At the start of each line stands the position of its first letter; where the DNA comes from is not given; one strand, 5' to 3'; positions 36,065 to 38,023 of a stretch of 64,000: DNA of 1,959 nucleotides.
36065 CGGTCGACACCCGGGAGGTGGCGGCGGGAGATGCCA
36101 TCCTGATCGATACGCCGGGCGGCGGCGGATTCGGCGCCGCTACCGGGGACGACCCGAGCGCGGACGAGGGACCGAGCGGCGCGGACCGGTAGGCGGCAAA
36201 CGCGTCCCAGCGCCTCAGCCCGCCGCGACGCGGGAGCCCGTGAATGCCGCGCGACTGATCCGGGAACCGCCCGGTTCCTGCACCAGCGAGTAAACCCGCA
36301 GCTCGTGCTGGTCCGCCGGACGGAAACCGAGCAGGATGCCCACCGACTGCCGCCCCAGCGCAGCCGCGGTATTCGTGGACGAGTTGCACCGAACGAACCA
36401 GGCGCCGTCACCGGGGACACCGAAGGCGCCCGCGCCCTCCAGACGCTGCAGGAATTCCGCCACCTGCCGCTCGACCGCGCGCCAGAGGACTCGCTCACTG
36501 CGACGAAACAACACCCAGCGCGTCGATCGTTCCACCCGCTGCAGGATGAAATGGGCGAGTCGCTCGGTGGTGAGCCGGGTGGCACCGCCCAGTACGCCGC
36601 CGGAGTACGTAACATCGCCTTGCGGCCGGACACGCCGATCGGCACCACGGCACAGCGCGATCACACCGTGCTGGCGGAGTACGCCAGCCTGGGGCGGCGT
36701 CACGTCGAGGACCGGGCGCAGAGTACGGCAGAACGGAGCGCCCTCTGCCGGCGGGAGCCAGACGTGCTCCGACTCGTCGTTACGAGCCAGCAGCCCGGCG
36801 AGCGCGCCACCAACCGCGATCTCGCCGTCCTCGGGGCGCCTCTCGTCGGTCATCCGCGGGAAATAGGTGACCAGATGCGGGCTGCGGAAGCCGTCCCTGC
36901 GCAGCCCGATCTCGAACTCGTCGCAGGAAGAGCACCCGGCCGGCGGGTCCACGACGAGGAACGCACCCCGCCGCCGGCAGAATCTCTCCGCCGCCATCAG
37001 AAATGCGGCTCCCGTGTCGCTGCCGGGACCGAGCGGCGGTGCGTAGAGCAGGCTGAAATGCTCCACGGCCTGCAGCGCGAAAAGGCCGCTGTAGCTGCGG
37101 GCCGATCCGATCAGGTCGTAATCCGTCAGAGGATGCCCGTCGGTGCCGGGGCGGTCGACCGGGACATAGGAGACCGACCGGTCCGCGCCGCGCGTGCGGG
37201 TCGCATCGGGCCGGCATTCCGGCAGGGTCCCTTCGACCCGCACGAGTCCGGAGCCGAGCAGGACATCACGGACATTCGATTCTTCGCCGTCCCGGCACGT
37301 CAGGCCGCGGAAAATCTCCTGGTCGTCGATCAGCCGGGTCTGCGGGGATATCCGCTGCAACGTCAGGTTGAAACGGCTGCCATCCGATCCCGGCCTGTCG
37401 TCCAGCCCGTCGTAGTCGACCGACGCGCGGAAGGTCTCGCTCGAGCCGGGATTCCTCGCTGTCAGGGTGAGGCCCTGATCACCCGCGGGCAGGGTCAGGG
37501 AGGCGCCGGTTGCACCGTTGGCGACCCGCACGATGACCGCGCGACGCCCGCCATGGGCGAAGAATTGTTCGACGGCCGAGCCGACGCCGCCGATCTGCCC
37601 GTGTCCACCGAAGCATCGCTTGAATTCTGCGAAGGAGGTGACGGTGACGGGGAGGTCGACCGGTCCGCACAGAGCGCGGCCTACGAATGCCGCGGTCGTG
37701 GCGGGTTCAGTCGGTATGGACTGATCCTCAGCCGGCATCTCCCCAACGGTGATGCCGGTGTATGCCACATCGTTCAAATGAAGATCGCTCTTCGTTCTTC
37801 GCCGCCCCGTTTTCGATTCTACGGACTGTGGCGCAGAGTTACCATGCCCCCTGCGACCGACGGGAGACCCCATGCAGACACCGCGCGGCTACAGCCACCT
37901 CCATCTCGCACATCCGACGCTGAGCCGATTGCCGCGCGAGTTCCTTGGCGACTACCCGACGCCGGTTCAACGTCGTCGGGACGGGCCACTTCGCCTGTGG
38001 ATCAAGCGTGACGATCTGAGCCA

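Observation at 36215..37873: Orphan, divergent contractile-tail sheath homolog among metabolic genes, with no tube, baseplate or integrase nearby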

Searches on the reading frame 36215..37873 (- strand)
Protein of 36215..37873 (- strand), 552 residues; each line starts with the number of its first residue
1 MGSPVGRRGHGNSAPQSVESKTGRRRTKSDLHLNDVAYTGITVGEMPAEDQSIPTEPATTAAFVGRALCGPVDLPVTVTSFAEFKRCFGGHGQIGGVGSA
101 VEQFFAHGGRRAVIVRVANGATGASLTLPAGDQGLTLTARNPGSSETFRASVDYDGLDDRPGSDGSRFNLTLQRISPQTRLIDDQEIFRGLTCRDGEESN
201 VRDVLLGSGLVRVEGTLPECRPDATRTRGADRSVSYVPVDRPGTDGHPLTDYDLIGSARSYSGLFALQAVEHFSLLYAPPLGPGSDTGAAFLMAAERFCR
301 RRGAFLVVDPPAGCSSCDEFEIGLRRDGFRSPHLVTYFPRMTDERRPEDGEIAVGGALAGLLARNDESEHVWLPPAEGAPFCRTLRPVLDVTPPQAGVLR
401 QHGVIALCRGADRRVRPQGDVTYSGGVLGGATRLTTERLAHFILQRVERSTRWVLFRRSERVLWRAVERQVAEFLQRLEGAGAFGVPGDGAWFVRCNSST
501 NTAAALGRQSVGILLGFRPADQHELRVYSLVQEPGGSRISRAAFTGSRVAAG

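Call 3: search_protein_families(library=pfam, proteins=[window:36215-37873:-], max_evalue=1)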
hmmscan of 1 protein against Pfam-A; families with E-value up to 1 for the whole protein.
window:36215-37873:- (552 aa): 1 family
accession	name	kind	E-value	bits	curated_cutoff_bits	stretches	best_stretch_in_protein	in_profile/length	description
PF17482.7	Phage_sheath_1C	-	0.21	12.1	26.9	1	434-483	9-60/104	Phage tail sheath C-terminal domain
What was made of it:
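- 36275..36817 (-): Inner core domain, approximately domain 1, residues 321-501. It corresponds to the conserved sheath C-terminal region but is under relaxed constraint here. The Pfam Phage_sheath_1C match is only 12.1 bits (call 3).
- On Pfam Phage_sheath_1 (PF04984) / Phage_sheath_1C (PF17482): PF04984 is not reported (call 3).
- Checked: The Pfam models do fail: Phage_sheath_1C scores E = 0.21, 12.1 bits against a cut-off of 26.9 (call 3).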

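Call 4: search_protein_families(library=phrogs, proteins=[window:36215-37873:-], max_evalue=0.1)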
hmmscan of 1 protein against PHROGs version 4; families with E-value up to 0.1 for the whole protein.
window:36215-37873:- (552 aa): 4 families
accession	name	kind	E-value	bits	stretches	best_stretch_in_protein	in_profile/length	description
phrog_23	-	tail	1.3e-19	71.3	1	40-508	26-438/496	tail sheath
phrog_15814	-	unknown function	1.6e-10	40.7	2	42-118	11-87/738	-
phrog_17610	-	tail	6.1e-08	31.9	1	300-536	873-1110/1135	tail sheath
phrog_279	-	tail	8.2e-05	22.5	1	57-157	33-127/489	tail sheath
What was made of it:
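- On Contractile sheath superfamily (sequence level): PHROG 23 gives 1.3e-19 (call 4).
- Checked: PHROG 23 'tail sheath' matches at 1.3e-19 (call 4).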

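Call 5: search_protein_families(library=ncbifam, proteins=[window:36215-37873:-], max_evalue=1)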
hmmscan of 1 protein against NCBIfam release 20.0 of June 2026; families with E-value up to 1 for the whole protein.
window:36215-37873:- (552 aa): 0 families
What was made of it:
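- Checked: NCBIfam gives nothing (call 5).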

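Call 6: search_solved_structures(query=window:36215-37873:-, max_evalue=1, show_alignments=2)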
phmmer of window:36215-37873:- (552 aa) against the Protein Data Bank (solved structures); distinct sequences matched with E-value up to 1: 11.
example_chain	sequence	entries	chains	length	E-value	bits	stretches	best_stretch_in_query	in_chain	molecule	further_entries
9ezm_A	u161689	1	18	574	4.6e-24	88.2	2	228-532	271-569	Phage tail sheath protein FI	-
8bl4_V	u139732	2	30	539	6e-21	77.9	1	41-536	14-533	Phage tail sheath family protein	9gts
8bky_A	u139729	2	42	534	1e-20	77.2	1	40-536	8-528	Phage tail sheath protein | Phage tail sheath family protein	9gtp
9mkb_1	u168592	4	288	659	0.0016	20.4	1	354-520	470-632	gp18, tail sheath protein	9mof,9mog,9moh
7b5h_AO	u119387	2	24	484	0.0018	20.3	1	358-521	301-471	All3325 protein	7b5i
3j2m_U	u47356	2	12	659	0.0029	19.5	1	354-520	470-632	Tail sheath protein Gp18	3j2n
9x3p_A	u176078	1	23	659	0.004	19.1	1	354-520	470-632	Tail sheath protein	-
6rao_C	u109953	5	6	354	0.012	17.5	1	358-516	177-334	Afp2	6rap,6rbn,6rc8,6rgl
6j0n_V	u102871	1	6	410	0.014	17.2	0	355-494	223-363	Pvc4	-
6j0n_t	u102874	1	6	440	0.11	14.4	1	352-509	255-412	Pvc3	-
2fiw_A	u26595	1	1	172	0.36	12.6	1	263-309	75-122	GCN5-related N-acetyltransferase:Aminotransferase, class-II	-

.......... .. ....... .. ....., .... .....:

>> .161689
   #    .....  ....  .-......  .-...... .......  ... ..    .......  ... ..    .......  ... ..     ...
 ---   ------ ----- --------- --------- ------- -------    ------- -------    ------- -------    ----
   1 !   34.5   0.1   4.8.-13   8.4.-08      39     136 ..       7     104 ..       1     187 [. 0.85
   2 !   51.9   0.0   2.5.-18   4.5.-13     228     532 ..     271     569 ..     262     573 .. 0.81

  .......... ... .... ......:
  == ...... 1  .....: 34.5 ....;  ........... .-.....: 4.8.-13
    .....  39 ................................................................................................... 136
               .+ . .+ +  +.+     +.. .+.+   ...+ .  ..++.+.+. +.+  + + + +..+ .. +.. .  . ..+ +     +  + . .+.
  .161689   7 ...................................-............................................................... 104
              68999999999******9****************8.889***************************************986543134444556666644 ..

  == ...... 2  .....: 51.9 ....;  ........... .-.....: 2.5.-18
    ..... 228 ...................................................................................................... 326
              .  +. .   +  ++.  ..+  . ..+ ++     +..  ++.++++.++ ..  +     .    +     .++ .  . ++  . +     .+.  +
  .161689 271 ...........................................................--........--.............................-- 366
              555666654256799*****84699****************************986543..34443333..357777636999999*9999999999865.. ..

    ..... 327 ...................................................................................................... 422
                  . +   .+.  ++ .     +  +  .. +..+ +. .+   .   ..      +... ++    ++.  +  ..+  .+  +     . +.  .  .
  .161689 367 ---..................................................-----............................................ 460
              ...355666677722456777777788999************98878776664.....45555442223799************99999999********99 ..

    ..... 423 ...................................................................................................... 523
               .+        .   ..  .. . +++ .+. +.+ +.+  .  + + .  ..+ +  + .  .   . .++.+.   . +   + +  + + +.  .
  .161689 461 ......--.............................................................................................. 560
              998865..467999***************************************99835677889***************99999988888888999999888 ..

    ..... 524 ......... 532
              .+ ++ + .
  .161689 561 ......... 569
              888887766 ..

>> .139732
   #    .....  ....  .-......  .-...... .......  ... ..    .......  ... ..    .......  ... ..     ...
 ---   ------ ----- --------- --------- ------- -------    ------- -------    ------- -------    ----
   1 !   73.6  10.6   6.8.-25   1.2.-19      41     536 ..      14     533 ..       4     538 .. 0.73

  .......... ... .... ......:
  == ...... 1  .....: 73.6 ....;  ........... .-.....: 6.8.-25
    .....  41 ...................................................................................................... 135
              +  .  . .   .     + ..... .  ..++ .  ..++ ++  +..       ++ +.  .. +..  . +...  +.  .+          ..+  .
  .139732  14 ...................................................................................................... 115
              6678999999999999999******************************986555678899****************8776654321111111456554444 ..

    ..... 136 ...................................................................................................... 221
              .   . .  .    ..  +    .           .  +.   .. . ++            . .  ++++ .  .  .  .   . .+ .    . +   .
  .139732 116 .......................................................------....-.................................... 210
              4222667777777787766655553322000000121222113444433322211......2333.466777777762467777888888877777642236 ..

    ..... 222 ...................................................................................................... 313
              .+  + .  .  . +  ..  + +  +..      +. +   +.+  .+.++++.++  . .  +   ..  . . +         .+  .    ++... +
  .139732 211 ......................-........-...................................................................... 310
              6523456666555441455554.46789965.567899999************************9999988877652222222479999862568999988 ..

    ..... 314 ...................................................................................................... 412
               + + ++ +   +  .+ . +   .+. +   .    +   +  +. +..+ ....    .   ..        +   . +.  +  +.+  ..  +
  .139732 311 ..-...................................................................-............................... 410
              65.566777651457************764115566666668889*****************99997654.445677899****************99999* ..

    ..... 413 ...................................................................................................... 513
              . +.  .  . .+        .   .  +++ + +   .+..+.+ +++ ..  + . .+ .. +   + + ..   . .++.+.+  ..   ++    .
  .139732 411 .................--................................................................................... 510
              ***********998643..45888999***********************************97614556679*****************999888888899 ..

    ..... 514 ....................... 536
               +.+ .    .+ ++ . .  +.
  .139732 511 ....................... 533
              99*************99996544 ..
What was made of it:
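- On Contractile sheath superfamily (sequence level): phmmer against the PDB gives 4.6e-24 to 1e-20 (call 6).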

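Call 9: find_homologous_proteins(query=window:36215-37873:-, max_evalue=0.00001)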
Query window:36215-37873:- (552 aa): 1376 proteins with E <= 0.00001 among 8000 candidates; the best 120 are listed.
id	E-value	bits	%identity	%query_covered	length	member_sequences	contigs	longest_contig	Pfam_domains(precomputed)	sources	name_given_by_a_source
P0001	0.0e+0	1173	100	94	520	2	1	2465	-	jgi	jgi:hypothetical protein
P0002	1.1e-282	957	83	94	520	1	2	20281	-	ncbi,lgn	-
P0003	1.8e-239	814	72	94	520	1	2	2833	-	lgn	-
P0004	1.0e-238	812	69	96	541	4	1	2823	-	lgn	-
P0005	4.7e-235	800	70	94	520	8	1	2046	-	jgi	-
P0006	4.9e-235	800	70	92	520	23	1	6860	-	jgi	-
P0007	6.4e-234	796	70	94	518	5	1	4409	-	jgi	-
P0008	6.2e-233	793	70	92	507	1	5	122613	-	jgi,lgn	-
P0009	3.4e-232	790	71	90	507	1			-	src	-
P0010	2.4e-212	725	65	92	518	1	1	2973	-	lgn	-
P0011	3.0e-195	668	64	90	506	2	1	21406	-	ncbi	-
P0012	2.9e-168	579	72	65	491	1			-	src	-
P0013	1.3e-134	468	48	93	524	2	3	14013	-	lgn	-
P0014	1.3e-110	389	43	93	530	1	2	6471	-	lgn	-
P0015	6.5e-110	387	41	93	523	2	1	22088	PF17482.8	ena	-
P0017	3.2e-109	384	43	93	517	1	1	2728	PF17482.8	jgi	jgi:hypothetical protein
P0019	1.0e-107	379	43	93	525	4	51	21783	PF04984.20,PF17482.8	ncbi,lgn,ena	-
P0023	9.4e-106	373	42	93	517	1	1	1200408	-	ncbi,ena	-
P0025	9.8e-106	373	42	93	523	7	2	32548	PF22671.2,PF17482.8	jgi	-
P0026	1.2e-105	372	42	93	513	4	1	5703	PF04984.20,PF17482.8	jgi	jgi:uncharacterized protein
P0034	6.4e-104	367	40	93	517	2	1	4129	PF17482.8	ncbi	-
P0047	1.1e-102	363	43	93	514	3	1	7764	PF17482.8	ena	-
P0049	1.3e-102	362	40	93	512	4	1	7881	PF17482.8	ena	-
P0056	4.6e-102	361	39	92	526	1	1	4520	PF17482.8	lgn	-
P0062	7.9e-102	360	41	93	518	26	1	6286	PF17482.8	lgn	-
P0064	8.9e-102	360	41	93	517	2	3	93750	-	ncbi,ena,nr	ncbi:MAG: hypothetical protein OEU90_07590 [Gammaproteobacteria bacterium]|nr:hypothetical protein [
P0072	1.7e-101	359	42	94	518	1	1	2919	PF17482.8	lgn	-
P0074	2.1e-101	358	42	89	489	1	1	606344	PF17482.8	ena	-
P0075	2.2e-101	358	42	94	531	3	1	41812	PF17482.8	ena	-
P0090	2.0e-100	355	40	93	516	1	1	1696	PF17482.8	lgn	-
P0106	2.1e-99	352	40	93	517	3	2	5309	PF17482.8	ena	-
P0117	6.0e-99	350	40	93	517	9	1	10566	PF17482.8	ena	-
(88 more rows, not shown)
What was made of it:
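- Checked: The database gene call is 520 aa (P0001, 100% identity, call 9).
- Clade size and taxonomy: 1376 hits (call 9).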

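Call 11: find_encoding_contigs(protein=P0002, flank=10000, max_places=3)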
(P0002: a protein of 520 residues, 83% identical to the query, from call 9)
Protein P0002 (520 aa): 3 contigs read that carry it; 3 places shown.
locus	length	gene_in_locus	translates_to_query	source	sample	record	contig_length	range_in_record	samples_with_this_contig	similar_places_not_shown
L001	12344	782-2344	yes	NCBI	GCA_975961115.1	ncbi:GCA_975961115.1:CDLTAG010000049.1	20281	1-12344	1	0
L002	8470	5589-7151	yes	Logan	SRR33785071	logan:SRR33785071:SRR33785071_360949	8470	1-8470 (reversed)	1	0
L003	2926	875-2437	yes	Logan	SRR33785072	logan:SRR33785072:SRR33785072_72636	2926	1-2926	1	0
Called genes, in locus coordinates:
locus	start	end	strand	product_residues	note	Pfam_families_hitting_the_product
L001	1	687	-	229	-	?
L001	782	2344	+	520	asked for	-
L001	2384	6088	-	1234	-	PF05378:Hydant_A_N, PF19278:Hydant_A_C (faint), PF01968:Hydantoinase_A, PF02538:Hydantoinase_B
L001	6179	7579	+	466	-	PF00474:SSF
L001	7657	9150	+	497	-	PF00350:Dynamin_N (faint), PF01926:MMR_HSR1, PF02421:FeoB_N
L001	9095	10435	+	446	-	PF03193:RsgA_GTPase (weak), PF00009:GTP_EFTU (faint), PF01926:MMR_HSR1, PF02421:FeoB_N, PF04548:AIG1 (weak), PF00350:Dynamin_N (faint), PF05128:DUF697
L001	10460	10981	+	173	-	PF05728:UPF0227 (weak), PF12146:Hydrolase_4 (faint), PF12697:Abhydrolase_6, PF20408:Abhydrolase_11 (weak)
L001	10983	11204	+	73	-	-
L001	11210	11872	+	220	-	-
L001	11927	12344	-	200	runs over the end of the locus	PF00258:Flavodoxin_1, PF02525:Flavodoxin_2 (weak), PF03358:FMN_red, PF12724:Flavodoxin_5 (faint)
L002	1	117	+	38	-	?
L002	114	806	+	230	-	PF00149:Metallophos (weak)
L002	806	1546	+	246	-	PF04250:DUF429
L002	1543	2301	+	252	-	PF08241:Methyltransf_11, PF08242:Methyltransf_12 (weak), PF13649:Methyltransf_25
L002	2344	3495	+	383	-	PF03734:YkuD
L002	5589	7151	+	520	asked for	-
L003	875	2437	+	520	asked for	-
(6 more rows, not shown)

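Call 12: find_encoding_contigs(protein=P0008, flank=10000, max_places=3)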
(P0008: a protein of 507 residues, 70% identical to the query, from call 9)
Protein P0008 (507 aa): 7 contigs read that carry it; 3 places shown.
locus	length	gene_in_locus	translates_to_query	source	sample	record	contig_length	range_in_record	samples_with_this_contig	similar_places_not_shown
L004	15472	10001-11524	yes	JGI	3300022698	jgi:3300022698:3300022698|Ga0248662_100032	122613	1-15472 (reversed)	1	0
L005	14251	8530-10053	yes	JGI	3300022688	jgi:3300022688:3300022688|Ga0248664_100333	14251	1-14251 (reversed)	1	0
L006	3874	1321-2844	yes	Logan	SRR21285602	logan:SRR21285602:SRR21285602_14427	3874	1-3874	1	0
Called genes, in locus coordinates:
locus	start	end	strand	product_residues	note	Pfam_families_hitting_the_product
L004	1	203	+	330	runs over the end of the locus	-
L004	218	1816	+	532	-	PF04675:DNA_ligase_A_N, PF01068:DNA_ligase_A_M, PF04679:DNA_ligase_A_C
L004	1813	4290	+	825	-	PF00270:DEAD, PF00271:Helicase_C, PF19306:WHD_Lhr, PF08494:DEAD_assoc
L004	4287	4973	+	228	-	PF00149:Metallophos (weak)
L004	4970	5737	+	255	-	PF04250:DUF429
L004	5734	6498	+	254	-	PF08241:Methyltransf_11, PF08242:Methyltransf_12 (weak), PF13649:Methyltransf_25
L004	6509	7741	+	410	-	PF03734:YkuD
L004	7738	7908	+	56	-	-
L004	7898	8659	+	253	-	PF07277:SapC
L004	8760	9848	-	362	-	PF00291:PALP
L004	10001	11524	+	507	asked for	-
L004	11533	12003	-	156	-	PF14539:DUF4442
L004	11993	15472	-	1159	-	?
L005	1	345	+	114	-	?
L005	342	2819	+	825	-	PF00270:DEAD, PF00271:Helicase_C, PF19306:WHD_Lhr, PF08494:DEAD_assoc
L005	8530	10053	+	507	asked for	-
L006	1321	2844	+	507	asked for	-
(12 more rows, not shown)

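Call 13: find_encoding_contigs(protein=P0023, flank=10000, max_places=2)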
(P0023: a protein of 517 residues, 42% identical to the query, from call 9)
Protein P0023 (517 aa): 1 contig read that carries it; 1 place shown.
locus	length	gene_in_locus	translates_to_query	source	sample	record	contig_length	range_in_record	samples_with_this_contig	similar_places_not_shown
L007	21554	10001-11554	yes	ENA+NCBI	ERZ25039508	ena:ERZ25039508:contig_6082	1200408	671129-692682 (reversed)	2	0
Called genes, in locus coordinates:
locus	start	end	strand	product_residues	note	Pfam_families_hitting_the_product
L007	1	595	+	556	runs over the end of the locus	PF13584:BatD, PF25607:DUF7939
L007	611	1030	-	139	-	PF00903:Glyoxalase, PF13669:Glyoxalase_4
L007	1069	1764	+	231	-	PF00702:Hydrolase, PF13419:HAD_2, PF13242:Hydrolase_like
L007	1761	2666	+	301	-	-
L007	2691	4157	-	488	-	PF00691:OmpA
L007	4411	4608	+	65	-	-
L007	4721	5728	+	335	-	PF04055:Radical_SAM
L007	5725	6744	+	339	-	PF08496:Peptidase_S49_N, PF01343:Peptidase_S49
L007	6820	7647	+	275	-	PF01435:Peptidase_M48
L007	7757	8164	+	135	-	-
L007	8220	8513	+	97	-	PF03734:YkuD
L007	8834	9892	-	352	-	PF00291:PALP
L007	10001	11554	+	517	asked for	-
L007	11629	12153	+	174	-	PF04542:Sigma70_r2, PF08281:Sigma70_r4_2, PF04545:Sigma70_r4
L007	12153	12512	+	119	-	-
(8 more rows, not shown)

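Call 18: find_related_loci(query=A1, collection=genome_contigs, flank=10000)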
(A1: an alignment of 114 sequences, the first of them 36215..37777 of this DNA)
Query A1 (520 aa) in genome_contigs; peptide patterns used: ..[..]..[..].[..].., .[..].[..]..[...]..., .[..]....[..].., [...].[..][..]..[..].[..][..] (x = any residue, [..] = any of these).
599 stretches matched a pattern (row limit reached: there are more); 538 encode a relative of the query (tblastn E <= 1e-3); the best 80 are kept; 80 distinct loci.
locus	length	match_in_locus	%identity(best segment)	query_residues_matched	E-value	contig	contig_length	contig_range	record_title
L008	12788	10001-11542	71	1-514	0e+0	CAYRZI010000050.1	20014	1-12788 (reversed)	MAG TPA_asm: uncultured Woeseiaceae bacterium isolate SRP141376_co4_177 genome assembly, contig: NODE_4709_length_20014_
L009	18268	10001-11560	70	1-520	0e+0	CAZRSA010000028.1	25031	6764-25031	MAG TPA_asm: uncultured Woeseiaceae bacterium isolate binchicken_co17_115 genome assembly, contig: NODE_5198_length_2503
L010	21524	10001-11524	70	1-508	0e+0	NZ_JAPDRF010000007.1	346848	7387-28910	Lentisalinibacter sediminis strain C23 scaffold7_size346819, whole genome shotgun sequence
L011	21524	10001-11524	70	1-508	0e+0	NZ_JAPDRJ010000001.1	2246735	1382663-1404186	Lentisalinibacter orientalis strain YNA5901 scaffold1_size2246693, whole genome shotgun sequence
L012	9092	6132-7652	70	1-507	0e+0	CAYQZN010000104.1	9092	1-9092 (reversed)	MAG TPA_asm: uncultured Woeseiaceae bacterium isolate binchicken_co13_266 genome assembly, contig: NODE_12410_length_909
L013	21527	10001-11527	42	1-512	1e-110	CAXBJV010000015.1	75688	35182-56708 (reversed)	MAG TPA_asm: uncultured Woeseiaceae bacterium isolate ERR2762122_metabat2_19 genome assembly, contig: ERZ3421826.630, wh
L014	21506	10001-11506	42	8-512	5e-109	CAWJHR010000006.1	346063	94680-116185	MAG: uncultured Gammaproteobacteria bacterium isolate MFD03551.bin.3.68 genome assembly, contig: contig_26453, whole gen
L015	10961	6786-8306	41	1-512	2e-107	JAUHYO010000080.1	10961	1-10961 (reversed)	MAG: Gammaproteobacteria bacterium isolate 3_bin.69 NODE_7026_length_10961_cov_0.893207, whole genome shotgun sequence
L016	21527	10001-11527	42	1-512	2e-107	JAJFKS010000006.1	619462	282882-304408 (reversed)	MAG: Woeseiaceae bacterium isolate OFTM327 OFTM327_5, whole genome shotgun sequence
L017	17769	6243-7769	42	1-512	2e-107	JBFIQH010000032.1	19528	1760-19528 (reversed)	MAG: Woeseiaceae bacterium isolate Mix_sand12.2021.10.Z.79 k141_1490753_length_19528_cov_20.8877, whole genome shotgun s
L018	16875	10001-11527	42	1-512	3e-107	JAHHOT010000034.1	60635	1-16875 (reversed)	MAG: Gammaproteobacteria bacterium isolate IDS-8 SC9687-89-91_k127_1772288, whole genome shotgun sequence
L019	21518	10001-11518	41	1-516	1e-106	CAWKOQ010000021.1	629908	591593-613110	MAG: uncultured Gammaproteobacteria bacterium isolate MFD03551.bin.1.156 genome assembly, contig: contig_6181, whole gen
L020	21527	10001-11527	42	1-512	2e-106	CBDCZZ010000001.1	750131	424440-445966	MAG: Woeseiaceae bacterium isolate 85ae31f4-af88-4ca0-a4c6-92000f22cee6 genome assembly, contig: contig_1, whole genome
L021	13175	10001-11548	41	1-515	7e-106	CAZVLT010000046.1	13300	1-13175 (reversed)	MAG TPA_asm: uncultured Woeseiaceae bacterium isolate binchicken_co61_147 genome assembly, contig: NODE_680_length_13300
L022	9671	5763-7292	41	1-515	1e-105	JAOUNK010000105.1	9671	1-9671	MAG: Gammaproteobacteria bacterium isolate 8_1_July_SF_Bin69 8_1_July_SF_Bin69_scaffold_3102_c1, whole genome shotgun se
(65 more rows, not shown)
